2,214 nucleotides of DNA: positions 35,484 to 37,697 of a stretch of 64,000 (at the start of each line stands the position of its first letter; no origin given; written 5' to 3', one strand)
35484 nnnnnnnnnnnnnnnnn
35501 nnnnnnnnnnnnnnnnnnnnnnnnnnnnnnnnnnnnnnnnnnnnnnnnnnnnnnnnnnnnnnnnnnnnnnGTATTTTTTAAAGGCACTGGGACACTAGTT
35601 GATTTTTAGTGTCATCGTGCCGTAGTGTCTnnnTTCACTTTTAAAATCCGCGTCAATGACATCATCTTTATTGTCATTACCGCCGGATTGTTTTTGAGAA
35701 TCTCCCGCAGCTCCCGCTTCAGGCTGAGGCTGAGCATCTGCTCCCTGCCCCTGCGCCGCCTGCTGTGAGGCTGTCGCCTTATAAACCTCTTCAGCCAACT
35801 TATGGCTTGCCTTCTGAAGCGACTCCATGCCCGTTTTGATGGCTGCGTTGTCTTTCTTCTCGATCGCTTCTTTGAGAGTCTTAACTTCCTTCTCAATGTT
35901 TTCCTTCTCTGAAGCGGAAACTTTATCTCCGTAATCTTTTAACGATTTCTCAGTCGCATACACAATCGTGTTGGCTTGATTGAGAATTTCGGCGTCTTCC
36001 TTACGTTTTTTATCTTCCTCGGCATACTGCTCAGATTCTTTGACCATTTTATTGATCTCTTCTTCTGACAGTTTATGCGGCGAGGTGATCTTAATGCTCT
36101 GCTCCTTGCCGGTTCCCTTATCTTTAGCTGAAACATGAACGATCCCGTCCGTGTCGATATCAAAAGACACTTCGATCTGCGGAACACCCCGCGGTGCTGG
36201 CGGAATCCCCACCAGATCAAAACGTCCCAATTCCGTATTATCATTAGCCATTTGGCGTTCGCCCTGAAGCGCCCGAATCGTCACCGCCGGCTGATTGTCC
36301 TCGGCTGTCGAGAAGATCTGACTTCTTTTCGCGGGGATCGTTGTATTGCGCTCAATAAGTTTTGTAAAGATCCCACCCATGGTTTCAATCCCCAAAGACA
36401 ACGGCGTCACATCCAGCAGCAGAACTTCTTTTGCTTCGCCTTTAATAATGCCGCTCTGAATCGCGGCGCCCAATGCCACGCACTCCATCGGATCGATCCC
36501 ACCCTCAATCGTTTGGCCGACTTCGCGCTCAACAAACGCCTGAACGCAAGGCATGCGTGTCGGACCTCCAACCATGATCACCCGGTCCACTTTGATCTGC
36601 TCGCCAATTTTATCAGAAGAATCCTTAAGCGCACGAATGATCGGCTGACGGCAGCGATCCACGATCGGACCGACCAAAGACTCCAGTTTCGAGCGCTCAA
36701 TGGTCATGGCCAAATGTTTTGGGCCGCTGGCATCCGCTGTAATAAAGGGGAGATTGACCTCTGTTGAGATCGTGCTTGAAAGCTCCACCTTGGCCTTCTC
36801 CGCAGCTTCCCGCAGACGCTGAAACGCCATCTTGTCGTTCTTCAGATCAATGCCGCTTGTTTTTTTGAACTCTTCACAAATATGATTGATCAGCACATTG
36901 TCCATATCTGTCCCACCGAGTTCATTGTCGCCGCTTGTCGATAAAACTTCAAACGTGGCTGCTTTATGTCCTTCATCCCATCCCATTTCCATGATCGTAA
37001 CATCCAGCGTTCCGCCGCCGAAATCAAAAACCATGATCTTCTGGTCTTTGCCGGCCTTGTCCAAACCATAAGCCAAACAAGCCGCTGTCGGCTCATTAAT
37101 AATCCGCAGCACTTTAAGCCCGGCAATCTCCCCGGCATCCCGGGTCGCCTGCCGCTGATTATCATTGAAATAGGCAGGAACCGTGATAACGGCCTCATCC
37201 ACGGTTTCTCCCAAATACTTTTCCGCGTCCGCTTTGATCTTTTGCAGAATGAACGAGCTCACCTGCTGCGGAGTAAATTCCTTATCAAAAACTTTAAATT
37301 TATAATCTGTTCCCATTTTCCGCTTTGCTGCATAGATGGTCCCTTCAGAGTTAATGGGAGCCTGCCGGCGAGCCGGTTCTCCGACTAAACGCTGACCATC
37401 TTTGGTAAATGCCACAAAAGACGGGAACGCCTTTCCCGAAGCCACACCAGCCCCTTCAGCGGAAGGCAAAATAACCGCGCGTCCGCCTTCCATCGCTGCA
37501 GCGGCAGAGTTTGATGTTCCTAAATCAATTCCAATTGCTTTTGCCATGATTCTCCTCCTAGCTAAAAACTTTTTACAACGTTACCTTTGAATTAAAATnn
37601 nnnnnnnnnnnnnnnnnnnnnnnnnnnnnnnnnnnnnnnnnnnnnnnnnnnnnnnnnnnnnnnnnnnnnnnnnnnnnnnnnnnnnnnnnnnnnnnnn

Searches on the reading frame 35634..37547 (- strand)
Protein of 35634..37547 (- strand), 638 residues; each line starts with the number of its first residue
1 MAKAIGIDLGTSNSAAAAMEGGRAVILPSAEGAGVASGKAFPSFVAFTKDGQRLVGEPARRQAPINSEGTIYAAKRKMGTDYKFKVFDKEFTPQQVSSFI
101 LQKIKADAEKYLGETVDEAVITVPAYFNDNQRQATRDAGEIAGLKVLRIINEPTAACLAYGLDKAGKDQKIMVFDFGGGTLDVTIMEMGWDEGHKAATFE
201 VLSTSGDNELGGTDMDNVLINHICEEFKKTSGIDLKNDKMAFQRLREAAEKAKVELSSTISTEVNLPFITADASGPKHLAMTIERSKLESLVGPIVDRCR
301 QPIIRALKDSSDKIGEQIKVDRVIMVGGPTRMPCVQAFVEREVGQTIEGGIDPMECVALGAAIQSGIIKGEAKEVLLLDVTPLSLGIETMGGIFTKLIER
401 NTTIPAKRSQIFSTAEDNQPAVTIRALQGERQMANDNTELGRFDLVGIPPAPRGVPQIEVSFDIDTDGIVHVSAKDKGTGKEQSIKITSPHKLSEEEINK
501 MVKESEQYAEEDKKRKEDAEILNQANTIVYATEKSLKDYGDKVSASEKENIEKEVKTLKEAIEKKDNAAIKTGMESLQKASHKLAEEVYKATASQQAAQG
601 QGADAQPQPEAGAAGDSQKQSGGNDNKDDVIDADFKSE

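Call 57: search_protein_families(library=pfam, max_evalue=0.001, proteins=[window:35634-37547:-])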
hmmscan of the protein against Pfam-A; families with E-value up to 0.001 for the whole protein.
window:35634-37547:- (638 aa): 2 families
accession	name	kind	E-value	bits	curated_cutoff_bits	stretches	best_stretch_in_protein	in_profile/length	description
PF00012.26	HSP70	-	1.4e-216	720.8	20.6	2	85-589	102-598/599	Hsp70 protein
PF06723.19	MreB_Mbl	-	3.7e-14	52.8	27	1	3-363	2-317/327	MreB/Mbl protein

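Call 59: find_related_loci(query=window:35634-37547:-, collection=genome_contigs, flank=500)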
Query window:35634-37547:- (638 aa) in genome_contigs; peptide patterns used: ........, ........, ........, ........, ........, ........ (x = any residue, [..] = any of these).
599 stretches matched a pattern (row limit reached: there are more); 414 encode a relative of the query (tblastn E <= 1e-3); the best 80 are kept; 80 distinct loci.
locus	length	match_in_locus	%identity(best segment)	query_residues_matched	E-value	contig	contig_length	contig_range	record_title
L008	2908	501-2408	91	1-638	0e+0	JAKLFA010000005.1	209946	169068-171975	MAG: Candidatus Omnitrophota bacterium isolate RA.bin146 RA.bin146_5, whole genome shotgun sequence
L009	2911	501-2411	84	1-638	0e+0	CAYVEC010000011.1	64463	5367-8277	MAG TPA_asm: uncultured Planctomycetales bacterium isolate SRP263991_co7_332 genome assembly, contig: NODE_375_length_64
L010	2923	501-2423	82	1-638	0e+0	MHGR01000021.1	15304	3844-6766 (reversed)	MAG: Omnitrophica WOR_2 bacterium RIFCSPHIGHO2_02_FULL_52_10 rifcsphigho2_02_scaffold_14450, whole genome shotgun sequen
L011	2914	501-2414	81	1-638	0e+0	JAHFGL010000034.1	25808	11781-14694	MAG: Candidatus Omnitrophota bacterium isolate nzgw314 NODE_2022_length_25809_cov_4.720181, whole genome shotgun sequenc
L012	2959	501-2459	80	1-638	0e+0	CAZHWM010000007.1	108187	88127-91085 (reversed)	MAG TPA_asm: uncultured Planctomycetales bacterium isolate binchicken_co219_440 genome assembly, contig: k141_1512372, w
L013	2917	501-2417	80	1-638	0e+0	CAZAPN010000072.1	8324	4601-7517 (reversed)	MAG TPA_asm: uncultured Planctomycetales bacterium isolate binchicken_co154_239 genome assembly, contig: NODE_18071_leng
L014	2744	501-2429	80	1-638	0e+0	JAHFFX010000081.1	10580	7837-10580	MAG: Candidatus Omnitrophota bacterium isolate nzgw301 NODE_11947_length_10581_cov_3.440249, whole genome shotgun sequen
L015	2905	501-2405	80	1-638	0e+0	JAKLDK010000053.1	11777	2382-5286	MAG: Candidatus Omnitrophota bacterium isolate RA.bin108 RA.bin108_53, whole genome shotgun sequence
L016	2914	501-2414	82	1-638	0e+0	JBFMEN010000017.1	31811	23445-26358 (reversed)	MAG: Candidatus Omnitrophota bacterium isolate MAG246 MAG246_17, whole genome shotgun sequence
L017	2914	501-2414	80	1-637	0e+0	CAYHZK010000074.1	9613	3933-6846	MAG TPA_asm: uncultured Planctomycetales bacterium isolate ERP119705_co15_651 genome assembly, contig: NODE_8479_length_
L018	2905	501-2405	79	1-638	0e+0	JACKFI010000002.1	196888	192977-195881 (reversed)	MAG: Candidatus Omnitrophota bacterium isolate HK-STAS-OMNI-1 HK-STAS-OMNI-1_2, whole genome shotgun sequence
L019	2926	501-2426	80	1-638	0e+0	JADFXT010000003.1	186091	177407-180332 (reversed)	MAG: Candidatus Omnitrophota bacterium isolate nDJH15bin6 nDJH15_bin6_NODE_3_length_186091_cov_6.189106, whole genome sh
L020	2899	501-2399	81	1-638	0e+0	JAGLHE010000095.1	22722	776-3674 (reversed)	MAG: Candidatus Omnitrophota bacterium isolate RS_10_7 ROV157_10.bin.7.fa_95, whole genome shotgun sequence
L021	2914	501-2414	80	1-637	0e+0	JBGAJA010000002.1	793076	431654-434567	MAG: Candidatus Omnitrophota bacterium isolate MAG_AAO_H125.54 AAOH125-54_opera_contig_17, whole genome shotgun sequence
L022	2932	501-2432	80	1-638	0e+0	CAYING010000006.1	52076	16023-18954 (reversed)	MAG TPA_asm: uncultured Planctomycetales bacterium isolate ERP119705_co25_670 genome assembly, contig: NODE_199_length_5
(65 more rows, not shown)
